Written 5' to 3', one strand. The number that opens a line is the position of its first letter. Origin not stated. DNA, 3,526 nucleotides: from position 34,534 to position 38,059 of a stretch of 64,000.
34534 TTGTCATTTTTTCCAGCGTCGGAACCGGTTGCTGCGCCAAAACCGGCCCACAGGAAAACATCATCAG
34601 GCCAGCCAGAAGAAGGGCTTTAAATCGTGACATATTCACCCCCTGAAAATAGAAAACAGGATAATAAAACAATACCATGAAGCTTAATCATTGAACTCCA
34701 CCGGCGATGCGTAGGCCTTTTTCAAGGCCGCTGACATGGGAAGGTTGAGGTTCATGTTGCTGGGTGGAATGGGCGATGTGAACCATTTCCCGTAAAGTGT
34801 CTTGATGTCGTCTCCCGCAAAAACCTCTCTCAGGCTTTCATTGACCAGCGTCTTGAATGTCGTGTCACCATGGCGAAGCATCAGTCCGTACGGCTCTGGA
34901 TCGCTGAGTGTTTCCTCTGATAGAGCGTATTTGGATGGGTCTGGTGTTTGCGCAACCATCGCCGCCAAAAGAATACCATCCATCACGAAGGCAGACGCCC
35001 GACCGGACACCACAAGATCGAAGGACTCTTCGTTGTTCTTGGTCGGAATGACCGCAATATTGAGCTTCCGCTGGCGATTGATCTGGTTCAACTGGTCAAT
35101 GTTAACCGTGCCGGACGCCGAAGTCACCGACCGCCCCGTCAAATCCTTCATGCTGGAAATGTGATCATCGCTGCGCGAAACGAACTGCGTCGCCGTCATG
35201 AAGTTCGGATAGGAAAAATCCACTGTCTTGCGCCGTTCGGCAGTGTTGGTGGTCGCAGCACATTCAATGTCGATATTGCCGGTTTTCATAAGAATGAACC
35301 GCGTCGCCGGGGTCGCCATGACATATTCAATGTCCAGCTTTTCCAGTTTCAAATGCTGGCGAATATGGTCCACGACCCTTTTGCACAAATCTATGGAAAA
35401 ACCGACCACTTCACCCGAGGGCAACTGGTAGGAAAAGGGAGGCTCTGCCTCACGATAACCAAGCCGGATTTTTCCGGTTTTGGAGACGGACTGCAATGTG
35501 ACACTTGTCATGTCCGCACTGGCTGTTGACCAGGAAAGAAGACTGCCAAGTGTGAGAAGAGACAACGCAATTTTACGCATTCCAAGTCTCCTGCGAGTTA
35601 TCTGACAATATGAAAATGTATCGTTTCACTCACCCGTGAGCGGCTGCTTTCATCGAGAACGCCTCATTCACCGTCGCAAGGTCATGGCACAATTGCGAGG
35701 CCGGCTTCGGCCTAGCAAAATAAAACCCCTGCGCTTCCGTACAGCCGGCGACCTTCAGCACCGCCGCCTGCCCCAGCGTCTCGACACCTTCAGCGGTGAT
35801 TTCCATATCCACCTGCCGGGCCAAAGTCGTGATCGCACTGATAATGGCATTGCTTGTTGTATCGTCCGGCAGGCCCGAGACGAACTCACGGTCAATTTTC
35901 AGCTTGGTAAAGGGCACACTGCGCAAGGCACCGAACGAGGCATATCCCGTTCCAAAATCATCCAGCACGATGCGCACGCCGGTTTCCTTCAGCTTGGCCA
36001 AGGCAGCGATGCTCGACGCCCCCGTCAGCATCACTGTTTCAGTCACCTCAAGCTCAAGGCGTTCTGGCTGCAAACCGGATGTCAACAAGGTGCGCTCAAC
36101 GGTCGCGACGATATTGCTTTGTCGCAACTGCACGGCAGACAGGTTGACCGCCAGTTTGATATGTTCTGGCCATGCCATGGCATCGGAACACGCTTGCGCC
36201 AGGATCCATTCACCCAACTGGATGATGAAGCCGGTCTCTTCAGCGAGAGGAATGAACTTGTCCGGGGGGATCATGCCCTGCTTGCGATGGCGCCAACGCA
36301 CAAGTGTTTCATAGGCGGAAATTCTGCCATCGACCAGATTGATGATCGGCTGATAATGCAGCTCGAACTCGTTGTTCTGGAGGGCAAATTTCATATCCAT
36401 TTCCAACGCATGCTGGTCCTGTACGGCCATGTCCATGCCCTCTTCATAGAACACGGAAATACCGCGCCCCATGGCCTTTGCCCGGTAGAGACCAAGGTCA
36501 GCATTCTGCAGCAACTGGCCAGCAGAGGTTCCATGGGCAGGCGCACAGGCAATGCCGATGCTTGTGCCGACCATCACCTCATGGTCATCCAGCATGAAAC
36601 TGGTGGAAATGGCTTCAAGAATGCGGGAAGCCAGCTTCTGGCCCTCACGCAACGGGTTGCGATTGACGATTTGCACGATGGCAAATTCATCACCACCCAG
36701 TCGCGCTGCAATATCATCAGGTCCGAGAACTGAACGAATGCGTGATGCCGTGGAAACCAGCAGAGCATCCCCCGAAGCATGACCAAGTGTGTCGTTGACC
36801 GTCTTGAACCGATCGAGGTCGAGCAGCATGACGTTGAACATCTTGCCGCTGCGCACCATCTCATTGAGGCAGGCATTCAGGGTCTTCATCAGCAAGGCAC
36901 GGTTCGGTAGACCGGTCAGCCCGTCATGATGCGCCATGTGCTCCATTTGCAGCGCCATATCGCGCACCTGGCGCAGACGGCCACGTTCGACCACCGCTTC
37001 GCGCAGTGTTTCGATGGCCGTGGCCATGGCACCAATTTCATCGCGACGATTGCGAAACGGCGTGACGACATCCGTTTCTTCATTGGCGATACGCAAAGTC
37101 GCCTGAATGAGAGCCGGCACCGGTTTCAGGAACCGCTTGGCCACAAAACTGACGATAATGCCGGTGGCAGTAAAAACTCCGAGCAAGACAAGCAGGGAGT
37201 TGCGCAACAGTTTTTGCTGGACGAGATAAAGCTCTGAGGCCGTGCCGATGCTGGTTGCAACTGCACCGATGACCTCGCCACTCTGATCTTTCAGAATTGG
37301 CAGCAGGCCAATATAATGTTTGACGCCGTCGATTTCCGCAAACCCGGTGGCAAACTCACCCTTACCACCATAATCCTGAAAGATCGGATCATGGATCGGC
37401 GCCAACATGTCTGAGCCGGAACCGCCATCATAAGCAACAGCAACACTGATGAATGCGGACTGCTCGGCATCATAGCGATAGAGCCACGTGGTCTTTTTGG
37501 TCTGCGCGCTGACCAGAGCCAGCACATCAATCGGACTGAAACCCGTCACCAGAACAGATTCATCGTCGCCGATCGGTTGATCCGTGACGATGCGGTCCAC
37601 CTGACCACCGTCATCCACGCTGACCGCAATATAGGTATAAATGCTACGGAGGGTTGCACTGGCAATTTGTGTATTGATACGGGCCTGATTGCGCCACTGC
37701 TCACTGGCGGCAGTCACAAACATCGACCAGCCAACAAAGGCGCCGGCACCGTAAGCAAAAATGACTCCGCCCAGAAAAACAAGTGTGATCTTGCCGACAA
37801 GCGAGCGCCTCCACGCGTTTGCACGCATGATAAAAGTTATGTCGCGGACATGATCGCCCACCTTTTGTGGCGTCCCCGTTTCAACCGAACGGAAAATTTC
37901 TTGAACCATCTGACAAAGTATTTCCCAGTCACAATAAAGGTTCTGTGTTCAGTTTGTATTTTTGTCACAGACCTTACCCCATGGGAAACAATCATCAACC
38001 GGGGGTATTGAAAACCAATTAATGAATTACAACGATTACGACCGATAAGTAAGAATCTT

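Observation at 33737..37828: Two orphan GltI-like binding proteins apparently co-transcribed with a Cache-HAMP-GGDEF-EAL enzyme: candidate amino-acid-sensing c-di-GMP module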

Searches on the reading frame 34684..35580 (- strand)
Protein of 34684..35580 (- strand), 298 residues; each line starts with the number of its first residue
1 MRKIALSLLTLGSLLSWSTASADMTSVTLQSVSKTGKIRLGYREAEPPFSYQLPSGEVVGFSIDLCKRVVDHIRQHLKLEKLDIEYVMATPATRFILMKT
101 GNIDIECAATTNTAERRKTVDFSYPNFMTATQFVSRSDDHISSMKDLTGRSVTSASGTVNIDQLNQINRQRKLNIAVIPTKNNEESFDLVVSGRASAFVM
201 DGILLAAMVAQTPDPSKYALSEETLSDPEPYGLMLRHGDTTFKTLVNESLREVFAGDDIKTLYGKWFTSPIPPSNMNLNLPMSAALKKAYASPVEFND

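Call 5: search_protein_families(library=pfam, proteins=[window:34684-35580:-], max_evalue=0.01)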
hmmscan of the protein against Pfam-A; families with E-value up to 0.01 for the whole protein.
window:34684-35580:- (298 aa): 1 family
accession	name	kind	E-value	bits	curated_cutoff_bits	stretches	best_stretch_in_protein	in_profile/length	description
PF00497.25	SBP_bac_3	-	8.8e-26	90.7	26.4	1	38-268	1-131/132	Bacterial extracellular solute-binding proteins, family 3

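Call 6: search_protein_families(library=ncbifam, proteins=[window:34684-35580:-], max_evalue=0.01)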
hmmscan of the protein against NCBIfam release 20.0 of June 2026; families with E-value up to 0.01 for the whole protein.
window:34684-35580:- (298 aa): 15 families
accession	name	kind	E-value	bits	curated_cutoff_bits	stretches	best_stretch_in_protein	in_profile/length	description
NF008063.0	PRK10797.1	subfamily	7.4e-60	202.7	375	1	1-293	3-296/302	glutamate/aspartate ABC transporter substrate-binding protein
TIGR01096.1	3A0103s03R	subfamily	2.8e-32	112.2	256.35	1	25-267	13-250/250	lysine/arginine/ornithine ABC transporter substrate-binding protein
NF008426.0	PRK11260.1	equivalog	3.3e-21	75.7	312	1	17-269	22-262/266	cystine ABC transporter substrate-binding protein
NF007029.0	PRK09495.1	equivalog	1.4e-18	67.6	303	1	37-269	26-245/248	glutamine ABC transporter substrate-binding protein GlnH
NF008885.0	PRK11917.1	equivalog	2e-14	53.8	373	1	6-266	8-257/259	bifunctional adhesin/ABC transporter aspartate/glutamate-binding protein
NF008112.0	PRK10859.1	equivalog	1.3e-12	46.9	354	1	10-267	17-265/483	membrane-bound lytic murein transglycosylase MltF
TIGR02995.1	ectoine_ehuB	equivalog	4.7e-12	45.7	190.9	1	18-261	15-254/275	ectoine/hydroxyectoine ABC transporter substrate-binding protein EhuB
NF041764.1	ArtI_Ecoli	equivalog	1e-10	41.4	522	1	24-268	10-242/243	arginine ABC transporter substrate-binding protein ArtI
TIGR04262.1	orph_peri_GRRM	subfamily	1.2e-10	41.2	190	1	36-212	1-170/257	extracellular substrate binding-like orphan protein GrrP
NF011583.0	PRK15007.1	subfamily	2e-10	40.5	358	1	31-268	16-242/243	arginine ABC transporter substrate-binding protein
NF052427.1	StpK7MSMEG_1200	equivalog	7.4e-08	31.3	900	1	25-160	351-477/601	serine/threonine protein kinase StpK7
NF011586.0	PRK15010.1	equivalog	2.5e-07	30.5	440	1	35-256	25-242/260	lysine/arginine/ornithine ABC transporter substrate-binding protein ArgT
NF011965.0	PRK15437.1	equivalog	3e-07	30.3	459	1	12-262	9-248/260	histidine ABC transporter substrate-binding protein HisJ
NF041765.1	ArtJ_Ecoli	equivalog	3.4e-07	30.1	510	1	25-267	11-241/243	arginine ABC transporter substrate-binding protein ArtJ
NF051849.1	LCP_trans_Cps2A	equivalog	0.0082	15.4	650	0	132-210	110-189/477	LCP family glycopolymer transferase CpsA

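Call 37: search_solved_structures(query=window:34684-35580:-, max_evalue=0.00001, show_alignments=2)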
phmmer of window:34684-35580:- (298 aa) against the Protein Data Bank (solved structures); distinct sequences matched with E-value up to 0.00001: 70 (the best 60 are shown).
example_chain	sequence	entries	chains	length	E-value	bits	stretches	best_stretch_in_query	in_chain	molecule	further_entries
2ia4_A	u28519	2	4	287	1.6e-50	175.6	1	25-293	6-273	Putative periplasmic binding transport protein | PERIPLASMIC BINDING TRANSPORT PROTEIN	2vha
8ovn_A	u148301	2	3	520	4.3e-42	147.9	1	27-274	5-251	Putative periplasmic binding transport protein,Green fluorescent protein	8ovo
8ovp_A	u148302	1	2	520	5.6e-41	144.3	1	27-274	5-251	Putative periplasmic binding transport protein,Green fluorescent protein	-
9fbu_A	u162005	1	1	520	5.6e-40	141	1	27-272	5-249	Periplasmic binding transport protein,Green fluorescent protein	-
4zv1_A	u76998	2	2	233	7.7e-27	97.9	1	35-267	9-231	AncQR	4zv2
5t0w_A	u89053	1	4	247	9.7e-23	84.5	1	26-267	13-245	AncCDT-1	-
5tuj_C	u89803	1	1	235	1.7e-22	83.7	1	27-267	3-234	Ancestral protein CDT-Anc1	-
5eyf_A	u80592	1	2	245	1.1e-20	77.8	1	52-269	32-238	Glutamate ABC superfamily ATP binding cassette transporter, binding protein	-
6svf_A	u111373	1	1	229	2.6e-19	73.3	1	30-268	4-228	Amino acid ABC transporter, periplasmic amino acid-binding protein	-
4prs_A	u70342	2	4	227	2e-18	70.4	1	31-268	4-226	ABC-type transporter, periplasmic subunit family 3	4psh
6h30_A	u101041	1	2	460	8.4e-18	68.3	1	44-265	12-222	Glutamine ABC transporter permease and substrate binding protein protein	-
6ggv_A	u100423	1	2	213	4.4e-17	65.9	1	31-253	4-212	Amino acid ABC transporter, periplasmic amino acid-binding protein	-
6ggp_A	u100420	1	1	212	5.2e-17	65.7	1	31-252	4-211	Amino acid ABC transporter, periplasmic amino acid-binding protein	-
5jos_A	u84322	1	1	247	1.6e-16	64.1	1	28-267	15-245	Cyclohexadienyl dehydratase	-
6q3u_A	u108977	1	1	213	3e-16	63.2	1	31-253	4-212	Amino acid ABC transporter, periplasmic amino acid-binding protein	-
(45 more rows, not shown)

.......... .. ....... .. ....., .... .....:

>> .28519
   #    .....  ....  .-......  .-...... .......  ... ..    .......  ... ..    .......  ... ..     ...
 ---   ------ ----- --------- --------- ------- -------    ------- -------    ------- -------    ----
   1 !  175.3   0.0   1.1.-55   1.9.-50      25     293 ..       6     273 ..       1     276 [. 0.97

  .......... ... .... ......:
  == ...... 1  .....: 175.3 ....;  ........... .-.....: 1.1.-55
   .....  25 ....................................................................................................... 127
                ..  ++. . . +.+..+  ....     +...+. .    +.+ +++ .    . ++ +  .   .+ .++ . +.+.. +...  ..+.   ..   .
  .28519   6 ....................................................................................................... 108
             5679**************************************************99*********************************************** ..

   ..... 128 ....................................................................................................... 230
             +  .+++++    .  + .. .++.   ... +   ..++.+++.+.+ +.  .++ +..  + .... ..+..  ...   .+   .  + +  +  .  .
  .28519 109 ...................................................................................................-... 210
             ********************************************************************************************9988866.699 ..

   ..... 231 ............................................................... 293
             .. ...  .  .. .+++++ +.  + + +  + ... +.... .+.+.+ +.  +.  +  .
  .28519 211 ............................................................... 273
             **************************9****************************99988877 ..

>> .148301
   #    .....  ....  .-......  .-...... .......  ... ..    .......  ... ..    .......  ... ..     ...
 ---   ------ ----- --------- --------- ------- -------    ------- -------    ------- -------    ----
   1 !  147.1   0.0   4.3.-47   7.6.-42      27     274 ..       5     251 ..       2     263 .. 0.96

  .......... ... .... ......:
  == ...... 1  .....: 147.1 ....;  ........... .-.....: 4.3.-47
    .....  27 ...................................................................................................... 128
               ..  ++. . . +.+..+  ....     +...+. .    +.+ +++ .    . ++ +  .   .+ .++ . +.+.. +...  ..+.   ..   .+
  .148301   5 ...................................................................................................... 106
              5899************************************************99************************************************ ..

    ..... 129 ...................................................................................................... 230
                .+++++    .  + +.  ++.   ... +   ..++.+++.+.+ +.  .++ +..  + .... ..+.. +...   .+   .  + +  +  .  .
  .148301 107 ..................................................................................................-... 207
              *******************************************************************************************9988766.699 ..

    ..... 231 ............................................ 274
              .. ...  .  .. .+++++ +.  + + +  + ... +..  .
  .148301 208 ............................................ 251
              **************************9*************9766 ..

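Call 61: find_homologous_proteins(query=window:34684-35580:-, max_evalue=1e-20)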
Query window:34684-35580:- (298 aa): 393 proteins with E <= 1e-20 among 2693 candidates; the best 120 are listed.
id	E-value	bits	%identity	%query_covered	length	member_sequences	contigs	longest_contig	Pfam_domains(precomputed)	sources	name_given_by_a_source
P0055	6.6e-191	651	99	100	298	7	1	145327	PF00497.26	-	-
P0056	9.4e-187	637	96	100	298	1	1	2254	PF00497.26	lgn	-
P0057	2.9e-169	580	86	100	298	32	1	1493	PF00497.26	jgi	jgi:glutamate/aspartate transport system substrate-binding protein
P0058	1.1e-165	568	86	100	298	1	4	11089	PF00497.26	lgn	-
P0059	9.1e-163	559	84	100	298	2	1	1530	PF00497.26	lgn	-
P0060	1.8e-132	459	70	100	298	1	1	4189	PF00497.26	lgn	-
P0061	1.0e-128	447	68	99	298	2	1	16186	PF00497.26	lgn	-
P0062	3.9e-128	445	68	99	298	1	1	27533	PF00497.26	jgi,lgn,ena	-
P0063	4.2e-128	445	67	99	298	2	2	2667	PF00497.26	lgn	-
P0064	5.8e-127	441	69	94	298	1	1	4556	PF00497.26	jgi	jgi:glutamate/aspartate transport system substrate-binding protein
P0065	4.6e-126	438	69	91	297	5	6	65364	PF00497.26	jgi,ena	jgi:glutamate/aspartate transport system substrate-binding protein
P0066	7.8e-126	437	66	99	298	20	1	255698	PF00497.26,PF12974.13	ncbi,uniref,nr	ncbi:amino acid ABC transporter substrate-binding protein [Rhizobium herbae]|uniref:Glutamate/aspart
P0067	2.5e-125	436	70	91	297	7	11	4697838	PF00497.26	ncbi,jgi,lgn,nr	jgi:glutamate/aspartate transport system substrate-binding protein|nr:amino acid ABC transporter sub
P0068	2.7e-124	432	69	92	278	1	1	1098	PF00497.26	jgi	-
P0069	1.0e-123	430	66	99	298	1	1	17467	PF00497.26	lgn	-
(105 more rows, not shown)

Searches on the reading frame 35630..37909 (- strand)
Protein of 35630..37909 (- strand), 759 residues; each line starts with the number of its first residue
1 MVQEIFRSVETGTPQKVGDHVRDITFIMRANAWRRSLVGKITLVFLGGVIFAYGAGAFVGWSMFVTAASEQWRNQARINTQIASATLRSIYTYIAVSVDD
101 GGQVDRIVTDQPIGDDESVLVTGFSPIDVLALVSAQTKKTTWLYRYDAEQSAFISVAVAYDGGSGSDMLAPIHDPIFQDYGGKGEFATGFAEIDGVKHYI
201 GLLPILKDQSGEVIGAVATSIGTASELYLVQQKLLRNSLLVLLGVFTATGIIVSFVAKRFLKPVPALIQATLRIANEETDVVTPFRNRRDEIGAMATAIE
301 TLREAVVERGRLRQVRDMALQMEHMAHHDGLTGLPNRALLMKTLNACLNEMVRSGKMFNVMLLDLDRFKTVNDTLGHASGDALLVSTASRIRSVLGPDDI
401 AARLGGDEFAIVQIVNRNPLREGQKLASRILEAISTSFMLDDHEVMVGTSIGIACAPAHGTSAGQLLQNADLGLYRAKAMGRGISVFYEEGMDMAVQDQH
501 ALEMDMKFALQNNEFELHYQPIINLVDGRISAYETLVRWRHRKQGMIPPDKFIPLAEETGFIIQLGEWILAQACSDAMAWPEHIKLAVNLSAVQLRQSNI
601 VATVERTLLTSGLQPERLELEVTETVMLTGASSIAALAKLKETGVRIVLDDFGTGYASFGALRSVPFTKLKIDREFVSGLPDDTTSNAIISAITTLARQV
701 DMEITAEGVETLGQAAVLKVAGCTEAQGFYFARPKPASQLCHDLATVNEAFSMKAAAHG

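Call 5: search_protein_families(library=pfam, proteins=[window:35630-37909:-], max_evalue=0.01)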
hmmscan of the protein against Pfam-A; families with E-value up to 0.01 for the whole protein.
window:35630-37909:- (759 aa): 3 families
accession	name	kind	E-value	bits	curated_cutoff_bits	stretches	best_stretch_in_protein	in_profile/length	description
PF00563.25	EAL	-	9.5e-69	231.8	31.3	1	509-734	7-236/236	EAL domain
PF00990.26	GGDEF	-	2.3e-42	145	23.8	1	326-482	1-159/161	Diguanylate cyclase, GGDEF domain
PF00672.30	HAMP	-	3e-06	27.9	25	1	255-306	1-51/53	HAMP domain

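Call 6: search_protein_families(library=ncbifam, proteins=[window:35630-37909:-], max_evalue=0.01)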
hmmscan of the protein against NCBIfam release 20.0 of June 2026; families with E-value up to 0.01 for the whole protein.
window:35630-37909:- (759 aa): 28 families (the best 25 are shown)
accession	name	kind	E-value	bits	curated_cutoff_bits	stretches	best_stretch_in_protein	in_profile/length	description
NF045675.1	PhdiestaseDibA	equivalog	6.4e-123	411.3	980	1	318-740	195-621/623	phosphodiesterase DibA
NF052458.1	PhdiestGepA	equivalog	1.7e-100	337.4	1200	1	232-739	340-836/840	phosphodiesterase GepA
NF007474.0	PRK10060.1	equivalog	1.7e-100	337.2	782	1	321-745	232-655/663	cyclic di-GMP phosphodiesterase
NF053781.1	cdiGMPphdstlr2612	equivalog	3.1e-99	333.2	1600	1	318-740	832-1261/1268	Tlr1612 family c-di-GMP phosphodiesterase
NF008467.0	PRK11359.1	equivalog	4e-91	306.2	857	1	321-747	371-795/800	oxygen-sensing cyclic-di-GMP phosphodiesterase DosP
NF007298.0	PRK09776.1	equivalog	5.4e-74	249.7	1135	1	314-743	672-1105/1111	diguanylate cyclase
NF008807.1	PRK11829.1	equivalog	3.4e-68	230.3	733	1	314-739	229-657/670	biofilm formation regulator HmsP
NF007839.0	PRK10551.1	equivalog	4e-46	157.7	461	1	505-742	267-508/518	cyclic di-GMP phosphodiesterase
NF007423.1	PRK09966.1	equivalog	8.1e-46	156.6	325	1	236-478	147-390/390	diguanylate cyclase DgcN/YfiN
NF045673.1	c-di-GMPRcptLapD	equivalog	2.3e-45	155.1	1020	1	237-736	150-646/647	cyclic di-GMP receptor LapD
NF052596.1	RR_EAL_PvrR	equivalog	4.5e-44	150.7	580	1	499-744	140-389/398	response regulator cyclic di-GMP phosphodiesterase PvrR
TIGR00254.1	GGDEF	domain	2.6e-40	137.9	37.4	1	322-485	1-164/168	diguanylate cyclase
NF038266.1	diguan_SiaD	equivalog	4.4e-37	127.8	290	1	314-482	82-249/252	biofilm regulation diguanylate cyclase SiaD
NF007380.0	PRK09894.1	equivalog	7.8e-34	117.4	256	1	321-491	123-290/296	diguanylate cyclase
NF008281.1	PRK11059.1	equivalog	1.8e-33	115.8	663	1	294-736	195-631/633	RNase E specificity factor CsrD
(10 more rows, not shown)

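Call 31: find_homologous_proteins(query=window:35630-37909:-, region=35-300, max_evalue=0.001)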
Query window:35630-37909:-, residues 35-300 (266 aa): 53 proteins with E <= 0.001 among 8000 candidates.
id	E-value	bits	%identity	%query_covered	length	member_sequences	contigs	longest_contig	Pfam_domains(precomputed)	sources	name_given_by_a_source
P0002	1.4e-158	544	95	100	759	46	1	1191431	PF00672.31,PF00563.26,PF00990.27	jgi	jgi:diguanylate cyclase (GGDEF)-like protein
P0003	2.3e-148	510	89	100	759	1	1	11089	PF00672.31,PF00563.26,PF00990.27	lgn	-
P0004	3.2e-97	343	62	99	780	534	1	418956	PF00672.31,PF00563.26,PF00990.27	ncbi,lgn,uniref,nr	ncbi:EAL domain-containing protein [Agrobacterium pusense]|uniref:EAL domain-containing protein n=1 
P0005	9.7e-96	338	61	100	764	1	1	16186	PF00672.31,PF00563.26,PF00990.27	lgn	-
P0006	7.6e-94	332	60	100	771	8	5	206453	PF00672.31,PF00563.26,PF00990.27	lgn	-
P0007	8.3e-94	332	59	95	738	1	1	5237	PF00563.26,PF00990.27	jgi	jgi:diguanylate cyclase (GGDEF)-like protein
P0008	2.6e-93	330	59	95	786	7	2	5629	PF00672.31,PF00563.26,PF00990.27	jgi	jgi:diguanylate cyclase (GGDEF)-like protein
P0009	3.8e-93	330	59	100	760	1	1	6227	PF00672.31,PF00563.26,PF00990.27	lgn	-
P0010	1.7e-92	327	59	100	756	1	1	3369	PF00672.31,PF00563.26,PF00990.27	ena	-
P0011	7.8e-92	325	59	99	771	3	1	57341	PF00672.31,PF00563.26,PF00990.27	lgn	-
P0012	1.0e-91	325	59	100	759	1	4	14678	PF00672.31,PF00563.26,PF00990.27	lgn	-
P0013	4.3e-91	323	60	100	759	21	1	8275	PF00672.31,PF00563.26,PF00990.27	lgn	-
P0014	1.5e-90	321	59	100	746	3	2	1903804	PF00672.31,PF00563.26,PF00990.27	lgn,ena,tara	tara:strand:+ start:4030 stop:6270 length:2241 start_codon:yes stop_codon:yes gene_type:complete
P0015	5.3e-89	316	58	100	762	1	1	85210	PF00672.31,PF00563.26,PF00990.27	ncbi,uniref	ncbi:putative bifunctional diguanylate cyclase/phosphodiesterase [Devosia sp.]|uniref:putative bifun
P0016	5.4e-89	316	59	100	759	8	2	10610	PF00672.31,PF00563.26,PF00990.27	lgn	-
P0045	6.2e-78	280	55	100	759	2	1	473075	PF00672.31,PF00563.26,PF00990.27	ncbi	ncbi:MAG: EAL domain-containing protein [Devosia sp.]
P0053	1.4e-54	203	45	100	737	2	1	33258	PF00563.26,PF00990.27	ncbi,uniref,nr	ncbi:bifunctional diguanylate cyclase/phosphodiesterase [Brenneria populi subsp. brevivirga]|uniref:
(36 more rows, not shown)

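Call 32: find_encoding_contigs(protein=P0053, flank=6000, max_places=3)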
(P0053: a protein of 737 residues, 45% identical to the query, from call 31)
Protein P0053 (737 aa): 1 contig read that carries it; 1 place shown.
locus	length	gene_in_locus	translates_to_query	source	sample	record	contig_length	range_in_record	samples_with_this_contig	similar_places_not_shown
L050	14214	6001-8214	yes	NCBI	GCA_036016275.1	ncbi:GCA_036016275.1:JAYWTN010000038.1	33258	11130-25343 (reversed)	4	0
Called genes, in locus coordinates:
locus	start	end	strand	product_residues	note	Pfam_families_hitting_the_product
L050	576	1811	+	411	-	PF00155:Aminotran_1_2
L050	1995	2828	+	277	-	PF06750:A24_N_bact, PF01478:Peptidase_A24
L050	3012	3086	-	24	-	PF28022:YpdK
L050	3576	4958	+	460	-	PF00270:DEAD, PF04851:ResIII, PF00271:Helicase_C, PF03880:DbpA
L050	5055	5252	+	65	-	-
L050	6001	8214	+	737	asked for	PF00990:GGDEF, PF00563:EAL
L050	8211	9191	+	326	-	PF00497:SBP_bac_3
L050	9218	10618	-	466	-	PF00392:GntR, PF00155:Aminotran_1_2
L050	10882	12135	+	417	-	PF00464:SHMT, PF00155:Aminotran_1_2, PF01212:Beta_elim_lyase (weak)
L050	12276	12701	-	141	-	PF03083:MtN3_slv, PF04193:PQ-loop (weak)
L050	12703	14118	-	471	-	PF01232:Mannitol_dh, PF08125:Mannitol_dh_C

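Call 33: find_encoding_contigs(protein=P0045, flank=6000, max_places=2)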
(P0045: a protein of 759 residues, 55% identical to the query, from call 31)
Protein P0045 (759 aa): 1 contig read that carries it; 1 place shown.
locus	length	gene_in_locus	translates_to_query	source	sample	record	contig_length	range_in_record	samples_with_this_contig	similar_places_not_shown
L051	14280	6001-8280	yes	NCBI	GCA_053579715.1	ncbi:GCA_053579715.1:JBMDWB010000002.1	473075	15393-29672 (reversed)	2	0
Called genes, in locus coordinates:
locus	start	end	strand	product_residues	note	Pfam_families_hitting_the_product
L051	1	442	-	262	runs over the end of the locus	PF01925:TauE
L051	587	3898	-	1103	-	PF25596:CPSase_L_D1, PF02222:ATP-grasp (faint), PF02655:ATP-grasp_3 (faint), PF02786:CPSase_L_D2, PF02787:CPSase_L_D3, PF25596:CPSase_L_D1, PF02786:CPSase_L_D2, PF02142:MGS, +3 more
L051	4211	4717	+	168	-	-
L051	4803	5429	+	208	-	PF00578:AhpC-TSA, PF08534:Redoxin, PF10417:1-cysPrx_C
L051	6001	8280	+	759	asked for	PF00672:HAMP (weak), PF00990:GGDEF, PF00563:EAL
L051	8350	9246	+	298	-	PF00497:SBP_bac_3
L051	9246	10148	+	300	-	PF00497:SBP_bac_3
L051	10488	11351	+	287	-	PF20560:MotA_N, PF01618:MotA_ExbB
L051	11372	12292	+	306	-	PF13677:MotB_plug, PF00691:OmpA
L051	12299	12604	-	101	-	PF02617:ClpS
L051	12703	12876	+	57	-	-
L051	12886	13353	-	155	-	PF00583:Acetyltransf_1, PF13673:Acetyltransf_10 (weak), PF13508:Acetyltransf_7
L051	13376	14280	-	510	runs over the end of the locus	-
